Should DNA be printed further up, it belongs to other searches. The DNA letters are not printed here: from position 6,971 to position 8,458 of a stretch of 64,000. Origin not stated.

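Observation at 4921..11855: Six-gene operon: SGNH hydrolase - polyprenyl-P GT2 - radical SAM - ALDH - ATP-grasp - methyltransferase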

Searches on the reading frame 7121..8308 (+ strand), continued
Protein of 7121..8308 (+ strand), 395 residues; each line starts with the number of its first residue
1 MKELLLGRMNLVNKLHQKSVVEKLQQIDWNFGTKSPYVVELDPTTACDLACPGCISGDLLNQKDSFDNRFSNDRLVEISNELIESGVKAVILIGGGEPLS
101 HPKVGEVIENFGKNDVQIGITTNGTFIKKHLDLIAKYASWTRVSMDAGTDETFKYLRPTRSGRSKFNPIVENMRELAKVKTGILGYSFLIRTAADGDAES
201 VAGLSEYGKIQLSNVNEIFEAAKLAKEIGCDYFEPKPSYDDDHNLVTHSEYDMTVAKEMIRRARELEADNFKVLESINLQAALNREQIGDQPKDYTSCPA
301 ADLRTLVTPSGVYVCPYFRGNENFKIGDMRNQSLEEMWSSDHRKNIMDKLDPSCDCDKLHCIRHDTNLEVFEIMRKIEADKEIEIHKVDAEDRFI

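Call 39: predict_structure(alignment_id=A2)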
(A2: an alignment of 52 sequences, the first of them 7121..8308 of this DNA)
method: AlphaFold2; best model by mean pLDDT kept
length: 395 residues; sequences in the alignment: 52
mean_pLDDT: 92.1   pTM: 0.91
mean pLDDT of the five models: 92.1, 91.9, 91.7, 91.0, 90.0
residues with pLDDT >= 90: 318; 70-90: 58; 50-70: 14; < 50: 5
segments of 3 or more residues with pLDDT < 50: 1-5
pLDDT, mean of each block of 10 residues (from residue 1): 52 93 93 95 91 79 76 98 98 91 98 98 98 98 97 93 96 99 97 77 68 95 99 96 92 98 97 96 93 94 94 93 95 96 96 94 95 96 90 89
secondary structure, 60 per line:
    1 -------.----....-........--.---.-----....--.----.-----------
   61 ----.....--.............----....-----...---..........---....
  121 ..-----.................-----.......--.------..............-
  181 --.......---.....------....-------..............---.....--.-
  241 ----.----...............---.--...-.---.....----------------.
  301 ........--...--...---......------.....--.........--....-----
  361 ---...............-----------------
elements in order: H13-16 H18-25 E38-41 H65-68 H72-84 E89-92 H104-113 E117-122 H128-137 E138-144 H150-156 H166-179 E183-189 H193-197 H204-207 H215-228 E232-236 H250-264 E271-273 H279-283 H300-303 E304-308 E311-313 E325-327 H334-338 H341-349 H352-355 H364-378

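Call 44: fold_search(model_id=the predicted structure, library=pdb)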
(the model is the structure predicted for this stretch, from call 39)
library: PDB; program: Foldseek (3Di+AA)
matches with E <= 10: 1785; with E <= 0.001: 238
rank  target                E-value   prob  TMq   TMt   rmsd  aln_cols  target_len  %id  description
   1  5v1t_A                7.0e-14  1.00  0.57  0.52   5.6       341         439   17  Crystal structure of Streptococcus suis SuiB bound to precursor peptide SuiA (released 2017-08-30)
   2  5v1s_A                6.4e-13  1.00  0.58  0.54   5.9       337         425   17  Crystal structure of Streptococcus suis SuiB bound to S-adenosylmethionine (released 2017-08-30)
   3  5v1q_A                7.6e-13  1.00  0.55  0.51   6.0       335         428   16  Crystal structure of Streptococcus suis SuiB (released 2017-08-30)
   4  8hzv_B                3.8e-12  1.00  0.59  0.51   6.2       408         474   15  The crystal structure of a Radical SAM Enzyme DesII (released 2024-07-10)
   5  8hzv_C                5.0e-12  1.00  0.61  0.51   5.7       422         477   14  The crystal structure of a Radical SAM Enzyme DesII (released 2024-07-10)
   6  5v1q_B                6.7e-12  1.00  0.55  0.50   6.0       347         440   17  Crystal structure of Streptococcus suis SuiB (released 2017-08-30)
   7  4k37_B                1.1e-11  1.00  0.55  0.58   8.9       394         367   14  Native anSMEcpe with bound AdoMet (released 2013-05-08)
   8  4k36_B                1.3e-11  1.00  0.54  0.58   8.7       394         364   14  His6 tagged anSMEcpe with bound AdoMet (released 2013-05-08)
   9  4k39_A                1.3e-11  1.00  0.54  0.59   8.7       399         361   14  Native anSMEcpe with bound AdoMet and Cp18Cys peptide (released 2013-05-08)
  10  8hzv_A                1.6e-11  1.00  0.59  0.50   6.3       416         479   15  The crystal structure of a Radical SAM Enzyme DesII (released 2024-07-10)
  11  5v1s_B                1.7e-11  1.00  0.55  0.51   5.8       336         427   16  Crystal structure of Streptococcus suis SuiB bound to S-adenosylmethionine (released 2017-08-30)
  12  4k38_A                2.0e-11  1.00  0.54  0.58   8.7       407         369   14  Native anSMEcpe with bound AdoMet and Kp18Cys peptide (released 2013-05-08)
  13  8hzv_D                2.0e-11  1.00  0.56  0.48   7.0       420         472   16  The crystal structure of a Radical SAM Enzyme DesII (released 2024-07-10)
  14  8hzy_A                3.1e-11  1.00  0.57  0.50   6.5       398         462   15  The crystal structure of a Radical SAM Enzyme DesII (released 2024-07-10)
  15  4k37_A                3.5e-11  1.00  0.55  0.59   8.8       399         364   14  Native anSMEcpe with bound AdoMet (released 2013-05-08)
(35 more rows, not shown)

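Call 52: find_encoding_contigs(protein=P0001, flank=10000, max_places=3)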
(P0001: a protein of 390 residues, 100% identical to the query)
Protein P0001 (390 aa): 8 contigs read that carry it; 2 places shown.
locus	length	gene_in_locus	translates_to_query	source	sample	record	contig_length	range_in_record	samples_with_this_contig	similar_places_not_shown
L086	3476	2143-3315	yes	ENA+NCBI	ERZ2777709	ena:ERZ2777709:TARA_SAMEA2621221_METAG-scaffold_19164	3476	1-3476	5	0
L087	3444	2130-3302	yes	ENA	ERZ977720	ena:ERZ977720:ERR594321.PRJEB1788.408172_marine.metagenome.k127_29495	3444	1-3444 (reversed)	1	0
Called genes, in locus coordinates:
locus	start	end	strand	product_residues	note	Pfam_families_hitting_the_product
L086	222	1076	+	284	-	-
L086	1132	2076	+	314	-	PF00535:Glycos_transf_2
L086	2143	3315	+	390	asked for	PF04055:Radical_SAM, PF13186:SPASM (faint)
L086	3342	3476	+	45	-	?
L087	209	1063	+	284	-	-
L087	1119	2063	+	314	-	PF00535:Glycos_transf_2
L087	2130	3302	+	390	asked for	PF04055:Radical_SAM, PF13186:SPASM (faint)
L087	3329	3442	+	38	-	?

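Call 63: search_protein_families(library=pfam, proteins=[L013:12344-13297:-, L013:15657-16988:-, L061:11926-12939:+, L061:14041-18996:+, L061:8267-9880:+, L018:6260-7621:+, L018:15184-17085:+, L018:17214-17951:+, L070:7435-8868:-, L016:7955-8686:+], max_evalue=0.001)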
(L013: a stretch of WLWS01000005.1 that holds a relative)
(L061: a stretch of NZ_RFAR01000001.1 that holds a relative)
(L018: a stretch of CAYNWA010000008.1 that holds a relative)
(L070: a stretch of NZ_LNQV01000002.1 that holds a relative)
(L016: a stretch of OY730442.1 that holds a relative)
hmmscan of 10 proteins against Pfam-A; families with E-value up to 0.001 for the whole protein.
L013:12344-13297:- (317 aa): 1 family
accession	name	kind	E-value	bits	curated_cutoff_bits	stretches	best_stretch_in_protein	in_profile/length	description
PF03706.18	LPG_synthase_TM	-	1.2e-07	32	33.4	1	20-291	2-295/302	Lysylphosphatidylglycerol synthase TM region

L013:15657-16988:- (443 aa): 2 families
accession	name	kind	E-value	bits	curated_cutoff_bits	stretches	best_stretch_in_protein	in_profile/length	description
PF02366.24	PMT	-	5.8e-07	29.7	22.7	1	100-220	84-212/245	Dolichyl-phosphate-mannose-protein mannosyltransferase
PF13231.12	PMT_2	-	2.6e-05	24.9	26.1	1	100-235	23-160/160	Dolichyl-phosphate-mannose-protein mannosyltransferase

L061:11926-12939:+ (337 aa): 4 families
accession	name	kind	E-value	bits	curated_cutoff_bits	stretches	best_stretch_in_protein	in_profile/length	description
PF13489.12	Methyltransf_23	-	7.2e-23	81.6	27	1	124-275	9-161/164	Methyltransferase domain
PF08242.18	Methyltransf_12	-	1.3e-10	42.3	30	1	141-229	1-98/98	Methyltransferase domain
PF08241.18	Methyltransf_11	-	8.5e-10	39.6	21.2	1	141-231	1-95/95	Methyltransferase domain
PF13649.12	Methyltransf_25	-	1.1e-07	32.9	27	1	141-226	2-96/97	Methyltransferase domain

L061:14041-18996:+ (1651 aa): 7 families
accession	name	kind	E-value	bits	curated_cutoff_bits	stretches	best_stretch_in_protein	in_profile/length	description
PF00535.33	Glycos_transf_2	-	3.9e-23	82.7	23.3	1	1017-1141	1-122/168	Glycosyl transferase family 2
PF13692.12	Glyco_trans_1_4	-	5.9e-14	53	27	1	529-667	3-142/142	Glycosyl transferases group 1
PF13641.12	Glyco_tranf_2_3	-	3.3e-13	50.6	27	1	1014-1249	2-220/230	Glycosyltransferase like family 2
PF13524.12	Glyco_trans_1_2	-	2.5e-07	31.2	25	0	560-693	15-140/144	Glycosyl transferase-like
PF10111.15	Glyco_tranf_2_2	-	6.1e-07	29.6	27.3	1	1017-1245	1-221/276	Glycosyltransferase like family 2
PF13439.12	Glyco_transf_4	-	2.7e-05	24.7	28.5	0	1362-1461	68-164/170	Glycosyltransferase Family 4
PF13712.12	Glyco_tranf_2_5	-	0.0006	20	27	0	1080-1133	36-90/210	Glycosyltransferase like family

L061:8267-9880:+ (537 aa): 1 family
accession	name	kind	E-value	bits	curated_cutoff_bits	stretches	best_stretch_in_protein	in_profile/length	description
PF00171.27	Aldedh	-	5.1e-117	391.7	23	1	82-534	9-461/461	Aldehyde dehydrogenase family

L018:6260-7621:+ (453 aa): 3 families
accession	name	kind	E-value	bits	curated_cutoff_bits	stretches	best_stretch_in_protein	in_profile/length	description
PF00108.29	Thiolase_N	-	8.4e-84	281.4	26.4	1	48-317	1-260/260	Thiolase, N-terminal domain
PF02803.24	Thiolase_C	-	8.3e-36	122.8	27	1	325-450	2-122/123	Thiolase, C-terminal domain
PF00109.32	ketoacyl-synt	-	3e-06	27.5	20.8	1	126-165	166-205/252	Beta-ketoacyl synthase, N-terminal domain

L018:15184-17085:+ (633 aa): 0 families

L018:17214-17951:+ (245 aa): 3 families
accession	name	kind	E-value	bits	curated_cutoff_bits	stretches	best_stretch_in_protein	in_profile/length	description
PF00583.31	Acetyltransf_1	-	8.2e-11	42.6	20.7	1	133-231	16-116/116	Acetyltransferase (GNAT) family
PF13302.13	Acetyltransf_3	-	1.8e-10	42.1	25.4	1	96-232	5-138/138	Acetyltransferase (GNAT) domain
PF13508.13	Acetyltransf_7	-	1.7e-05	25.5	27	1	149-232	2-83/84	Acetyltransferase (GNAT) domain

L070:7435-8868:- (477 aa): 0 families

L016:7955-8686:+ (243 aa): 2 families
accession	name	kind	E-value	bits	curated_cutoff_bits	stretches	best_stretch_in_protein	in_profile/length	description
PF08241.18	Methyltransf_11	-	7e-06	27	21.2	1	44-130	1-95/95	Methyltransferase domain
PF13489.12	Methyltransf_23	-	0.00012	22.3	27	1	32-135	15-121/164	Methyltransferase domain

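Call 65: search_protein_families(library=ncbifam, proteins=[L007:13855-14226:+, L035:9260-9622:+, L035:9615-9971:+, L013:15657-16988:-, L018:15184-17085:+, L083:15083-17170:-, L082:13951-15582:+, L013:12344-13297:-, L044:9285-9770:-], max_evalue=0.01)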
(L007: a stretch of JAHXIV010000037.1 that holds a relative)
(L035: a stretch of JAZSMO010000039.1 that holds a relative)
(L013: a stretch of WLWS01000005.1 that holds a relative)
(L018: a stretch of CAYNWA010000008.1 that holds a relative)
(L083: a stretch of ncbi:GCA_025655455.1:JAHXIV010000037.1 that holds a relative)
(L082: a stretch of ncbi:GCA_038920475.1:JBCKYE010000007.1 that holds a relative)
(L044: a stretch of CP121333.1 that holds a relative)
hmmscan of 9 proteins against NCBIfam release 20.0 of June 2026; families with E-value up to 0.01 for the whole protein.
L007:13855-14226:+ (123 aa): 11 families
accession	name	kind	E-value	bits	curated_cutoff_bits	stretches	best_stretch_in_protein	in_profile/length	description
NF002816.2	PRK02971.1-2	equivalog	5.3e-09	36.6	99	1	10-122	6-119/120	4-amino-4-deoxy-L-arabinose-phosphoundecaprenol flippase subunit ArnF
NF033469.1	SMR_qac_bcrB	exception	3.4e-06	27.6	205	1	1-119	1-101/105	quaternary ammonium compound efflux SMR transporter BcrB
NF051482.1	EbrB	exception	1.4e-05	25.6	160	1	51-121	36-103/105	SMR family multidrug efflux transporter EbrB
NF008512.1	PRK11431.1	equivalog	4.6e-05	23.7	126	1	56-118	36-99/104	quaternary ammonium compound efflux SMR transporter SugE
NF000279.1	qac_SMR_H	exception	0.00029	21.2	205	1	56-120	37-101/107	quaternary ammonium compound efflux SMR transporter QacH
NF000023.1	qac_SMR_C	exception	0.0025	17.9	200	1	59-119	39-100/107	quaternary ammonium compound efflux SMR transporter QacC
NF000277.1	qac_SMR_G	exception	0.0046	17.3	200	1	57-120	37-101/107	quaternary ammonium compound efflux SMR transporter QacG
NF000384.1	QacCGHJ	equivalog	0.0047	17.2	160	0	58-119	39-100/107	QacCGHJ group quaternary ammonium compound efflux SMR transporter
NF051481.1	EbrA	exception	0.0053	17.1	160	1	54-119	35-102/104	SMR family multidrug efflux transporter EbrA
NF001959.0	PRK00733.3-4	equivalog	0.0061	15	975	1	51-103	224-277/674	sodium-translocating pyrophosphatase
NF042984.1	SMR_efflux_EmrE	exception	0.0067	16.8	226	0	54-119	35-101/110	multidrug efflux SMR transporter EmrE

L035:9260-9622:+ (120 aa): 8 families
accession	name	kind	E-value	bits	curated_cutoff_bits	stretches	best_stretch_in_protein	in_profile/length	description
NF011625.2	PRK15051.1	equivalog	1e-07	32.1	92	1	21-115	10-107/111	4-amino-4-deoxy-L-arabinose-phosphoundecaprenol flippase subunit ArnE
NF051482.1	EbrB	exception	6.9e-05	23.5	160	1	51-116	36-102/105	SMR family multidrug efflux transporter EbrB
NF002816.2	PRK02971.1-2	equivalog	8.8e-05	22.9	99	1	50-117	46-118/120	4-amino-4-deoxy-L-arabinose-phosphoundecaprenol flippase subunit ArnF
NF007087.1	PRK09541.1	subfamily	0.00011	22.6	162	1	43-115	26-101/110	EmrE family multidrug efflux SMR transporter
NF042984.1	SMR_efflux_EmrE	exception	0.00016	22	226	1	24-115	6-101/110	multidrug efflux SMR transporter EmrE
NF051481.1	EbrA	exception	0.00026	21.3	160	1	11-115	2-102/104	SMR family multidrug efflux transporter EbrA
TIGR03340.1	phn_DUF6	hypoth_equivalog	0.00084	19.1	288.15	1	65-114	231-280/281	phosphonate utilization associated putative membrane protein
TIGR00950.1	2A78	equivalog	0.0059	16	230.2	1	41-113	192-264/264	carboxylate/amino acid/amine transporter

L035:9615-9971:+ (118 aa): 8 families
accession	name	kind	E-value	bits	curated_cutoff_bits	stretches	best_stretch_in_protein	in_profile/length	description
NF011625.2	PRK15051.1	equivalog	5.5e-06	26.6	92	1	11-113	5-107/111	4-amino-4-deoxy-L-arabinose-phosphoundecaprenol flippase subunit ArnE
TIGR03340.1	phn_DUF6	hypoth_equivalog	1.4e-05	24.9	288.15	1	10-112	177-280/281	phosphonate utilization associated putative membrane protein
NF051481.1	EbrA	exception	4.7e-05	23.7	160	1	10-113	6-102/104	SMR family multidrug efflux transporter EbrA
NF002816.2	PRK02971.1-2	equivalog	0.00054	20.4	99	1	15-114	6-117/120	4-amino-4-deoxy-L-arabinose-phosphoundecaprenol flippase subunit ArnF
NF000148.1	SMR_qac_pB8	exception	0.0014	19.2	200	1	33-116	23-104/110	Qac-pB8 family quaternary ammonium compound efflux SMR transporter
NF008512.1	PRK11431.1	equivalog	0.0019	18.4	126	1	42-111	29-98/104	quaternary ammonium compound efflux SMR transporter SugE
NF007767.1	PRK10452.1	equivalog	0.0062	16.7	122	1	52-113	39-101/120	multidrug/spermidine efflux SMR transporter subunit MdtJ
NF000384.1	QacCGHJ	equivalog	0.007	16.6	160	0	30-117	19-104/107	QacCGHJ group quaternary ammonium compound efflux SMR transporter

L013:15657-16988:- (443 aa): 1 family
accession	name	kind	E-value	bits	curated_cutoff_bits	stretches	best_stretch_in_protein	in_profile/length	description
NF047440.1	LA3751_2_3_fam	subfamily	2.7e-05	23.2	200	1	106-237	102-241/460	LA_3751/LA_3752 family putative glycosyltransferase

L018:15184-17085:+ (633 aa): 0 families

L083:15083-17170:- (695 aa): 0 families

L082:13951-15582:+ (543 aa): 0 families

L013:12344-13297:- (317 aa): 0 families

L044:9285-9770:- (161 aa): 0 families

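Call 68: find_encoding_contigs(protein=P0002, flank=10000, max_places=2)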
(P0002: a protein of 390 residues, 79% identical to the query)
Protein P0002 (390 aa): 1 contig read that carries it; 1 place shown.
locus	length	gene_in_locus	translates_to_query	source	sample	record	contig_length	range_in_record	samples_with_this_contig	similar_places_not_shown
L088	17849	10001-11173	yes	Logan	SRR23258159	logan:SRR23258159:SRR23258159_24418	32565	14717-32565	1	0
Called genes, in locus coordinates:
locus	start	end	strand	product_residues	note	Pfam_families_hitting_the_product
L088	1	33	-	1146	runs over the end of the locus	PF17757:UvrB_inter, PF02559:CarD_TRCF_RID, PF04851:ResIII, PF00270:DEAD, PF22590:Cas3-like_C_2 (faint), PF00271:Helicase_C, PF03461:TRCF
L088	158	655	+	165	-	PF00499:Oxidored_q3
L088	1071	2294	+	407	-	PF00361:Proton_antipo_M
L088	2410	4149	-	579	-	PF12796:Ank_2, PF13606:Ank_3 (faint), PF13637:Ank_4 (faint), PF13857:Ank_5, PF00023:Ank (weak), PF12796:Ank_2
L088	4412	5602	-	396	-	PF01734:Patatin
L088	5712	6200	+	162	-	-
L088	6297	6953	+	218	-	PF27258:NspV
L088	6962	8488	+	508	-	PF13649:Methyltransf_25 (faint), PF13847:Methyltransf_31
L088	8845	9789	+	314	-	PF00535:Glycos_transf_2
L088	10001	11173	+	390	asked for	PF04055:Radical_SAM, PF13186:SPASM (weak)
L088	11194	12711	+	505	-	PF00171:Aldedh, PF05893:LuxC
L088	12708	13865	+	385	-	PF02655:ATP-grasp_3, PF01071:GARS_A (weak), PF02222:ATP-grasp, PF02786:CPSase_L_D2, PF07478:Dala_Dala_lig_C (weak), PF13535:ATP-grasp_4 (weak)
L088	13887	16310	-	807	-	PF02190:LON_substr_bdg, PF00004:AAA, PF07728:AAA_5, PF22667:Lon_lid, PF05362:Lon_C, PF13541:ChlI (weak)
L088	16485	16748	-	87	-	PF01258:zf-dskA_traR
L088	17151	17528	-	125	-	PF01258:zf-dskA_traR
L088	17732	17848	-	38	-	?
